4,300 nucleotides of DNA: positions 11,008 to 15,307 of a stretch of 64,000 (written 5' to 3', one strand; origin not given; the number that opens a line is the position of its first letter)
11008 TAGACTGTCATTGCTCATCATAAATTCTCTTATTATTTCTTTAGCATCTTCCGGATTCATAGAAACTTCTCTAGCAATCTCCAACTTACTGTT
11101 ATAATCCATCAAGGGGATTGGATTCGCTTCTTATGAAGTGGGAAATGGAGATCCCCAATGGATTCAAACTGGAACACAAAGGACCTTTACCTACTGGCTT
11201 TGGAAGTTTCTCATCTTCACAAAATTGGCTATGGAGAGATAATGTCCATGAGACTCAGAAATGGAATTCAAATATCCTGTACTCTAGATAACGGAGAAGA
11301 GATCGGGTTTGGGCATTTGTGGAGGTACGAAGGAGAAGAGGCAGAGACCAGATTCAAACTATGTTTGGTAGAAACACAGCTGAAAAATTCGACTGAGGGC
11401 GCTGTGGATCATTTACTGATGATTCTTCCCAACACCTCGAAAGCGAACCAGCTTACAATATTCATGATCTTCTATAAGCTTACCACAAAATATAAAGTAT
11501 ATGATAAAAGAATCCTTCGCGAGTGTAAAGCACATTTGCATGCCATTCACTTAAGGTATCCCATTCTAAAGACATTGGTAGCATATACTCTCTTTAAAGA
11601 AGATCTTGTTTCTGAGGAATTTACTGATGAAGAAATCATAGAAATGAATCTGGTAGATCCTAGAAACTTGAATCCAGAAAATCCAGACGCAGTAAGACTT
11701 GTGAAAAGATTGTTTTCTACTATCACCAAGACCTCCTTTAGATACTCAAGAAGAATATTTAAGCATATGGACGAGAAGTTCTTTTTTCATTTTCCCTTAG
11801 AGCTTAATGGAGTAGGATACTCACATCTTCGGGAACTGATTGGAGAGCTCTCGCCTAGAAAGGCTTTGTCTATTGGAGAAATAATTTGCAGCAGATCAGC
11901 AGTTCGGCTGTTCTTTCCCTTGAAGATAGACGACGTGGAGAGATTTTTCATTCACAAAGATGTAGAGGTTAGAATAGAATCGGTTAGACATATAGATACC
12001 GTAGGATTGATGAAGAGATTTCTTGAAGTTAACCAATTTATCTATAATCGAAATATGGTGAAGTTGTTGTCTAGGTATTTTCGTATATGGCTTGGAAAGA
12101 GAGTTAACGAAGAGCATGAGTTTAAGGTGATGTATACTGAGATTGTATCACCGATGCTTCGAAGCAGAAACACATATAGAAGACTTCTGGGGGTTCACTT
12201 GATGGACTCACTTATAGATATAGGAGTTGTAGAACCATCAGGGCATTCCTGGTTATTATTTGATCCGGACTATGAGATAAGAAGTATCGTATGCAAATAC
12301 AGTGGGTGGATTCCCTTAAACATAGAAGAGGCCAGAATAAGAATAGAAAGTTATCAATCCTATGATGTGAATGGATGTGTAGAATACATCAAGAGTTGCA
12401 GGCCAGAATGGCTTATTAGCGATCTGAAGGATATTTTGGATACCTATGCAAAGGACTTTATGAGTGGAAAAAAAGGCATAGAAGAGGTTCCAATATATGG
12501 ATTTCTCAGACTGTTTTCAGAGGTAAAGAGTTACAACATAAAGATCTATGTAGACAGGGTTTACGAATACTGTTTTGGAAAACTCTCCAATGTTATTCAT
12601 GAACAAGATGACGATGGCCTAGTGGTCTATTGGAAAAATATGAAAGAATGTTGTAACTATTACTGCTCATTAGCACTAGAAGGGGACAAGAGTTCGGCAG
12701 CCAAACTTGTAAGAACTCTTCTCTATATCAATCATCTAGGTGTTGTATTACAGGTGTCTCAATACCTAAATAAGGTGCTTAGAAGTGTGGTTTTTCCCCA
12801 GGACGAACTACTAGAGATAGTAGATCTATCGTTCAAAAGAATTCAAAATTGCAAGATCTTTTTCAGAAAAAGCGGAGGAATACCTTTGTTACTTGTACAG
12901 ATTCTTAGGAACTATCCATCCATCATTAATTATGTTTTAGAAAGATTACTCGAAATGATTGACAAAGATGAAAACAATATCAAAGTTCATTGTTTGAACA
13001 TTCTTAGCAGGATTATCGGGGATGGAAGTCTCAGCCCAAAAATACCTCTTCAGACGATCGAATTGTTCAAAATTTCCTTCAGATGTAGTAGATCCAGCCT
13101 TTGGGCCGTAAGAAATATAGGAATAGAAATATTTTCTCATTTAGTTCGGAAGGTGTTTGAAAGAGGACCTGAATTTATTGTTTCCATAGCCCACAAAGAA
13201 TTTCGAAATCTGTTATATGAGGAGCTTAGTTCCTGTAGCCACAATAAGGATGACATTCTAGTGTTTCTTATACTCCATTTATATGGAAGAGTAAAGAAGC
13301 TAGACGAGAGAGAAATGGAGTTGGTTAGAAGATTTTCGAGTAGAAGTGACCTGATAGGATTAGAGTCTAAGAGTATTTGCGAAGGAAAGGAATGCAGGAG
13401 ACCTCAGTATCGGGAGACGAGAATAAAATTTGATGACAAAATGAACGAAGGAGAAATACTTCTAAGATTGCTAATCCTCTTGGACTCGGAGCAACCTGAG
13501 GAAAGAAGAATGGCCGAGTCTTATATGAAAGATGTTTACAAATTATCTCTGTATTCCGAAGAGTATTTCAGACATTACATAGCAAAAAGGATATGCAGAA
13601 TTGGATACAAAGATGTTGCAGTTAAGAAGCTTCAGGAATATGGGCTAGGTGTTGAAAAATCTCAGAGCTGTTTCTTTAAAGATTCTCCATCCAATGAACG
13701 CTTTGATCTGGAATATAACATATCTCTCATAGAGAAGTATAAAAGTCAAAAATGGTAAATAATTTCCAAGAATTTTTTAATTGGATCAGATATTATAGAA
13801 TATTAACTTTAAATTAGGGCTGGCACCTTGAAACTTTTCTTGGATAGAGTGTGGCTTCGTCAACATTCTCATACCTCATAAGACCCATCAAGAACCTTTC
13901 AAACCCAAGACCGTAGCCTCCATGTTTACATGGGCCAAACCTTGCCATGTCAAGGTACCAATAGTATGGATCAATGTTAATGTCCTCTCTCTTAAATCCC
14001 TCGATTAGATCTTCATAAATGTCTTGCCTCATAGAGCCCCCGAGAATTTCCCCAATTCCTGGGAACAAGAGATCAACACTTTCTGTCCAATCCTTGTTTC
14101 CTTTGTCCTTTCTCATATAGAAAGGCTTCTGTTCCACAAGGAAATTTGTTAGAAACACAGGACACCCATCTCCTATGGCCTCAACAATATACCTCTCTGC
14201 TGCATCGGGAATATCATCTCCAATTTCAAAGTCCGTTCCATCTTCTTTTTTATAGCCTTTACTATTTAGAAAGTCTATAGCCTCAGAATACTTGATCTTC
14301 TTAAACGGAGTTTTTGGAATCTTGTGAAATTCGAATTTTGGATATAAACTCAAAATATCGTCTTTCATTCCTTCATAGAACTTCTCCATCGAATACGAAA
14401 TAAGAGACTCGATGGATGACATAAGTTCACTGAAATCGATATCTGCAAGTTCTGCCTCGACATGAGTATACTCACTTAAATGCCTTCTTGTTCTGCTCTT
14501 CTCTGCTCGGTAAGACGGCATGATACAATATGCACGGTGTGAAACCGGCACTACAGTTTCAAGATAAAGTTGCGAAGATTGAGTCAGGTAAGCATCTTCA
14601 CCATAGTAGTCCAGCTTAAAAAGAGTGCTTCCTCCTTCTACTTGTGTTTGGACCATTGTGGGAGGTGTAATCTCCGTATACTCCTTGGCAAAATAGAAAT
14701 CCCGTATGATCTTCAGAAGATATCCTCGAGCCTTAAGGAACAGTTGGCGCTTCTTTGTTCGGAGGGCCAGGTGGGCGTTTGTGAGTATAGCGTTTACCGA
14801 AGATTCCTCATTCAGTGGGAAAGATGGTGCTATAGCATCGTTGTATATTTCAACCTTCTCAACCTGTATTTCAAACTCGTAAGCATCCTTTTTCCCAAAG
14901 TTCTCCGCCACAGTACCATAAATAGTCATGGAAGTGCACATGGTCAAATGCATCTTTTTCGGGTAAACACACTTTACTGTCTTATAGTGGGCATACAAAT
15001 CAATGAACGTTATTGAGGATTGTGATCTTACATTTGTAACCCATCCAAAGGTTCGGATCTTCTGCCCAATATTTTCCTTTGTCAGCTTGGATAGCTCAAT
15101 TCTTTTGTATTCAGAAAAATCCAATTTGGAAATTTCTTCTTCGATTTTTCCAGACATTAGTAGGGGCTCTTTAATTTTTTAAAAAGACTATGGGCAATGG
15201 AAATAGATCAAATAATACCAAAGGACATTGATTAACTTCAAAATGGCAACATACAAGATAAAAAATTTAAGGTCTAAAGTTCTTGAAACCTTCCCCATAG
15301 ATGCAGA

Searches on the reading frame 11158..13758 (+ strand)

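Call 67: search_protein_families(library=pfam, proteins=[window:11158-13758:+], max_evalue=0.0001)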
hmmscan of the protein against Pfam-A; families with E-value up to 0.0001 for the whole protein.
window:11158-13758:+ (866 aa): 1 family
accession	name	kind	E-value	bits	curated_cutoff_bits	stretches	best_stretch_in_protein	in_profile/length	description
PF10350.15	DUF2428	-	7.1e-12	45.6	27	1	487-650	56-259/259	THADA/TRM732, DUF2428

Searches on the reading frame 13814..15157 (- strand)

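Call 68: search_protein_families(library=pfam, proteins=[window:13814-15157:-], max_evalue=0.0001)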
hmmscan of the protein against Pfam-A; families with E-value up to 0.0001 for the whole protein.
window:13814-15157:- (447 aa): 1 family
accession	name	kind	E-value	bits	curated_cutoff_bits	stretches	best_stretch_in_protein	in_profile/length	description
PF00152.25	tRNA-synt_2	-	5.5e-71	239.6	25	1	123-441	4-307/308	tRNA synthetases class II (D, K and N)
